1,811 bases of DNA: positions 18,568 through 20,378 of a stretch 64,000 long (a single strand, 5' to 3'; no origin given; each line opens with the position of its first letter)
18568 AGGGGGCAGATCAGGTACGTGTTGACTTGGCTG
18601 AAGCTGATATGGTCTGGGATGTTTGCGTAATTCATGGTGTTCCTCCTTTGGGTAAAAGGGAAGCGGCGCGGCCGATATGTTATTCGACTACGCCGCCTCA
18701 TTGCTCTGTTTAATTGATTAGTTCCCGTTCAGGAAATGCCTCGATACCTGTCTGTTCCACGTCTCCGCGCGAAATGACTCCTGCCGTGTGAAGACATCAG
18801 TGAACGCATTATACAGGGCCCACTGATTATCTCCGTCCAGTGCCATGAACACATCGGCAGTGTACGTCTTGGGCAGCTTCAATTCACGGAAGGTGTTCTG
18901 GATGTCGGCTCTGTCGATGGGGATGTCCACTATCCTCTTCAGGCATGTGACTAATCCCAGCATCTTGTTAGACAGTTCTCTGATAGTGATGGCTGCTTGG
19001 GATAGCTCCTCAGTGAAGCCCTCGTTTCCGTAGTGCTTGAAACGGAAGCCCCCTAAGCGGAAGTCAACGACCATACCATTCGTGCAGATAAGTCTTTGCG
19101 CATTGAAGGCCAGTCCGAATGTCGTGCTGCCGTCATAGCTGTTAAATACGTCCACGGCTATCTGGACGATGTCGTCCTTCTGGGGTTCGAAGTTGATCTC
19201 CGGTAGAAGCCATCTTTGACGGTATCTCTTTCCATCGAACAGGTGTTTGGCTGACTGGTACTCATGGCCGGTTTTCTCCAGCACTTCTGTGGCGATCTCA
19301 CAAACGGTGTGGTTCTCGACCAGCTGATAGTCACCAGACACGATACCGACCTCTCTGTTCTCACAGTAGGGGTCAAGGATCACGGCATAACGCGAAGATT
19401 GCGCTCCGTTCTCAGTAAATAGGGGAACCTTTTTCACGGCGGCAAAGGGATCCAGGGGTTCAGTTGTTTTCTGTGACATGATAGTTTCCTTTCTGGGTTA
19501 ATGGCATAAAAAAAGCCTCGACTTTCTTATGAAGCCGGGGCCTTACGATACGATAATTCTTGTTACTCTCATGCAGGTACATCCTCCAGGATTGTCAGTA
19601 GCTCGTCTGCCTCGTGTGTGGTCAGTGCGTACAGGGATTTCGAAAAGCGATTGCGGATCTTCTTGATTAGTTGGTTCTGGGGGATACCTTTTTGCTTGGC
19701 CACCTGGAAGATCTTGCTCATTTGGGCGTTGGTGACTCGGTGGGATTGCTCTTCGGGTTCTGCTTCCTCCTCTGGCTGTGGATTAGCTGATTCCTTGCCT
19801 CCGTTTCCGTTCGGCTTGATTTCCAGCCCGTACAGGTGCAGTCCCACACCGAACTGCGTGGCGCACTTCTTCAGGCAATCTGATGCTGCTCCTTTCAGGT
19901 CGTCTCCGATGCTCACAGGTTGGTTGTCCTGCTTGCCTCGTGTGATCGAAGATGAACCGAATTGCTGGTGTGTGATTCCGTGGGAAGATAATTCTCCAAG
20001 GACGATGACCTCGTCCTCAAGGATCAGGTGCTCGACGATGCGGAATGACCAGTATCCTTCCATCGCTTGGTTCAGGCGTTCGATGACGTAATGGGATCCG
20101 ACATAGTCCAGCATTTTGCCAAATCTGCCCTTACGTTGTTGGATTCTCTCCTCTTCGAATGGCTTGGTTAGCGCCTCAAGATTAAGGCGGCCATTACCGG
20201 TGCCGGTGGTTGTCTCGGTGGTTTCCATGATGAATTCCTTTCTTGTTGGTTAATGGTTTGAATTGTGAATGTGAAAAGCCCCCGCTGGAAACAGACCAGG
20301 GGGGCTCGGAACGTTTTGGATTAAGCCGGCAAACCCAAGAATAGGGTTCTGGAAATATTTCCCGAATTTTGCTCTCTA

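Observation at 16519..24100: A compact integrase-bearing element with replication and recombination genes but no virion genes (satellite/PICI-like)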

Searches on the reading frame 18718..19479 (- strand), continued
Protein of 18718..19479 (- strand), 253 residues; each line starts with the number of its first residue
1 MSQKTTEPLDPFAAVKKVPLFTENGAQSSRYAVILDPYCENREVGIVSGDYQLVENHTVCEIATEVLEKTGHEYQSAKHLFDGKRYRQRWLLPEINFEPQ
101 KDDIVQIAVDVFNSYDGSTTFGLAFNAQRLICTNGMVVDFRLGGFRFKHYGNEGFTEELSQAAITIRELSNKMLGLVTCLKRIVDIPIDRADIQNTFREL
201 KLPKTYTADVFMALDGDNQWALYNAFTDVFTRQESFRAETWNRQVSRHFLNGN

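Call 106: find_related_loci(query=A5, collection=viral_contigs, flank=10000)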
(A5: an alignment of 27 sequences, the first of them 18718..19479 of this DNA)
Query A5 (253 aa) in viral_contigs; peptide patterns used: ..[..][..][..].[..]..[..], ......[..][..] (x = any residue, [..] = any of these).
27 stretches matched a pattern; 7 encode a relative of the query (tblastn E <= 1e-3); 7 distinct loci.
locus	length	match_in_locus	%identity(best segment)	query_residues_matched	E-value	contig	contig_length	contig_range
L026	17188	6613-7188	33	48-233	4e-23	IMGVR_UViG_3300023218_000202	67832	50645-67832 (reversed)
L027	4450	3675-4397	27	10-242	2e-20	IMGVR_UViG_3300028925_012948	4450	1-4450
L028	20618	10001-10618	26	2-215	6e-17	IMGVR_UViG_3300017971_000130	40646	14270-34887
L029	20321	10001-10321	37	44-151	8e-13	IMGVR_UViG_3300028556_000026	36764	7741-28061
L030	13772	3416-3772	30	32-137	9e-7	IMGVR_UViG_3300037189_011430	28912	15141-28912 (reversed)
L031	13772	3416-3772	30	32-137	9e-7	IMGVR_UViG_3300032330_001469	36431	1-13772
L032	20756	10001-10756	25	1-250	3e-10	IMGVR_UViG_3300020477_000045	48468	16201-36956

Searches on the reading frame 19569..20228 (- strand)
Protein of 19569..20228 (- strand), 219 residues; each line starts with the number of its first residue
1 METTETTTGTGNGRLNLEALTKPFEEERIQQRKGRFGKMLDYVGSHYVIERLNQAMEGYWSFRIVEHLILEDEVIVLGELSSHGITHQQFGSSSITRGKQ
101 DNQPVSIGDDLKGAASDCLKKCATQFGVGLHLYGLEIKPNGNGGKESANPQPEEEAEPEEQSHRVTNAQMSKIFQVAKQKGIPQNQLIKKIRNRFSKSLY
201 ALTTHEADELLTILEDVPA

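Call 6: search_protein_families(library=pfam, proteins=[window:19569-20228:-], max_evalue=0.01)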
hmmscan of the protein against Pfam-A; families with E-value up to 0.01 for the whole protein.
window:19569-20228:- (219 aa): 1 family
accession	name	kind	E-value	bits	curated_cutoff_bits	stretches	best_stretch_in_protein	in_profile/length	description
PF04098.21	Rad52_Rad22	-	5.4e-12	46.3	20.3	1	18-138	7-140/153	Rad52/22 family double-strand break repair protein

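Call 25: search_protein_families(library=phrogs, proteins=[window:19569-20228:-], max_evalue=0.01)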
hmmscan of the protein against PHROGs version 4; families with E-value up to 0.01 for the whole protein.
window:19569-20228:- (219 aa): 4 families
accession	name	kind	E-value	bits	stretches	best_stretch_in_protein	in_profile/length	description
phrog_37405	-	unknown function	7.8e-14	53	1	17-133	29-151/221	-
phrog_1097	-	DNA, RNA and nucleotide metabolism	2.5e-08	35.1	1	16-137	3-123/251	Erf-like ssDNA annealing protein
phrog_3290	-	DNA, RNA and nucleotide metabolism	2e-06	28.8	1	16-196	8-167/192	single strand annealing protein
phrog_3887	-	transcription regulation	0.0057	17.4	1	161-190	21-50/61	transcriptional regulator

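Call 34: search_protein_families(library=ncbifam, proteins=[window:19569-20228:-], max_evalue=0.01)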
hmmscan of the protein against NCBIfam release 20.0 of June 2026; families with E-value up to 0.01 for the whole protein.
window:19569-20228:- (219 aa): 0 families

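Call 37: search_protein_families(library=padloc, proteins=[window:19569-20228:-], max_evalue=0.01)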
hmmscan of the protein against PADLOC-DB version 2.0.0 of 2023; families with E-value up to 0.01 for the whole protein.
window:19569-20228:- (219 aa): 0 families

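Call 49: search_dna_similar(query=window:19569-20228:-, collection=phages, mode=protein, max_evalue=0.001, max_rows=25)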
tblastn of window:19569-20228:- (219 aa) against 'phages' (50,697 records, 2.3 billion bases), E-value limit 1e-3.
Records with a match: 7; places in all: 7; records where one place covers at least 80% of the query: 0.
Best place of each record, by identity: <60% 7.
By first word of the organism name: Polaribacter 4; Thermus 1; Moorella 1; Bacillus 1.
By host as written in the record: - 4; Thermus thermophilus HB8 1; Moorella thermoacetica DSM 103132 1; Bacillus australimaris sKR4M-27 1.
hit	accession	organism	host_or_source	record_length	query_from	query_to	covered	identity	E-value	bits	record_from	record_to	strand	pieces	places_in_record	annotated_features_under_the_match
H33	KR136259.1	Polaribacter phage P12002L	seawater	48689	17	134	54%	34.7%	3e-13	74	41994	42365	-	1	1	hypothetical protein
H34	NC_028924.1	Polaribacter phage P12002L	seawater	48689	17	134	54%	34.7%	3e-13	74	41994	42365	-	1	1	hypothetical protein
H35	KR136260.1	Polaribacter phage P12002S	seawater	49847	17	134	54%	34.7%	3e-13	74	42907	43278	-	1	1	hypothetical protein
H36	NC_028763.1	Polaribacter phage P12002S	seawater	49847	17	134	54%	34.7%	3e-13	74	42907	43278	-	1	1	hypothetical protein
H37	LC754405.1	Thermus phage MN1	Thermus thermophilus HB8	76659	17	143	58%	31.9%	8e-7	55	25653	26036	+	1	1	phage recombination protein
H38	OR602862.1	Moorella phage MTATph1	Moorella thermoacetica DSM 103132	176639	17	134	54%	34.4%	1e-11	69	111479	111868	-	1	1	hypothetical protein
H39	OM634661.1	Bacillus phage vB_BauM_KLEB27-3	Bacillus australimaris sKR4M-27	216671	17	133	53%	29.3%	2e-8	60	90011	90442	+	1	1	DNA repair protein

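Call 103: get_annotated_region(hit=H33, flank=5000)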
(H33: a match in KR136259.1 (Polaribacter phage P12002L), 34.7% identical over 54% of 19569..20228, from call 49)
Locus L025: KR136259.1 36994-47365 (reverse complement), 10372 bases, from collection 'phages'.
description: Polaribacter phage P12002L, complete genome.
organism: Polaribacter phage P12002L (NCBI taxid 1647386)
taxonomy: Viruses; Duplodnaviria; Heunggongvirae; Uroviricota; Caudoviricetes; Incheonvirus; Incheonvirus P12002L
host: -; source: seawater; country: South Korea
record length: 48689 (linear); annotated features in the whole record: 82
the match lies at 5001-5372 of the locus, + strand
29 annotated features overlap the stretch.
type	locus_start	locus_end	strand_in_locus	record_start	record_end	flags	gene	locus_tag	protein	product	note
CDS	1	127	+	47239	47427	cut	-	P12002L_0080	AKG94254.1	hypothetical protein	-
CDS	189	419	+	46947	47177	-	-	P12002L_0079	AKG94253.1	hypothetical protein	-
CDS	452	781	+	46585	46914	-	-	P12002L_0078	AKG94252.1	hypothetical protein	-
CDS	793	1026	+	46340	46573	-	-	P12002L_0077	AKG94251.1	hypothetical protein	-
CDS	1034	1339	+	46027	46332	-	-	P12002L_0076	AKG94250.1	hypothetical protein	-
CDS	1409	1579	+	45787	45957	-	-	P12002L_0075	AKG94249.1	hypothetical protein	-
CDS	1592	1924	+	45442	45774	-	-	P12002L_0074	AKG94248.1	hypothetical protein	-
CDS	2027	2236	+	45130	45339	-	-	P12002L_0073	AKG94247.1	hypothetical protein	-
CDS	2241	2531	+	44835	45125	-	-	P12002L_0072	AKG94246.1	hypothetical protein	-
CDS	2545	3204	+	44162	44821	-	-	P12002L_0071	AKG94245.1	hypothetical protein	-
CDS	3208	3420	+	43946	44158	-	-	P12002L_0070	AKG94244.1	hypothetical protein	-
CDS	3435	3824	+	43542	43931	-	-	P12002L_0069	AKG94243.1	hypothetical protein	-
CDS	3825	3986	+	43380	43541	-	-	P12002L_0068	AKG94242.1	hypothetical protein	-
CDS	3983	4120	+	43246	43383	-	-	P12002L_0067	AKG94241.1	hypothetical protein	-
CDS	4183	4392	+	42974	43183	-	-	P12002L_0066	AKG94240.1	hypothetical protein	-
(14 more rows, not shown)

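Call 104: search_protein_families(library=pfam, proteins=[L025:4917-5582:+, L025:5587-6360:+, L025:6470-6799:+, L025:2545-3204:+], max_evalue=0.01)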
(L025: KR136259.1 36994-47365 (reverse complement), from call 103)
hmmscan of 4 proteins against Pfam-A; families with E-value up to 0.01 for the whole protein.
L025:4917-5582:+ (221 aa): 2 families
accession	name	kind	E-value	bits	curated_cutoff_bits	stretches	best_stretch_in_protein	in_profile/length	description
PF04098.21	Rad52_Rad22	-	1.4e-06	28.7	20.3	1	30-164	7-148/153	Rad52/22 family double-strand break repair protein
PF06420.17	Mgm101p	-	0.0015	18.6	27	1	81-162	65-139/170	Mitochondrial genome maintenance MGM101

L025:5587-6360:+ (257 aa): 0 families

L025:6470-6799:+ (109 aa): 0 families

L025:2545-3204:+ (219 aa): 1 family
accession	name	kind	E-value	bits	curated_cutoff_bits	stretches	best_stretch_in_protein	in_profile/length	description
PF08452.15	DNAP_B_exo_N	-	0.0097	15.7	21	0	15-27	7-19/22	DNA polymerase family B exonuclease domain, N-terminal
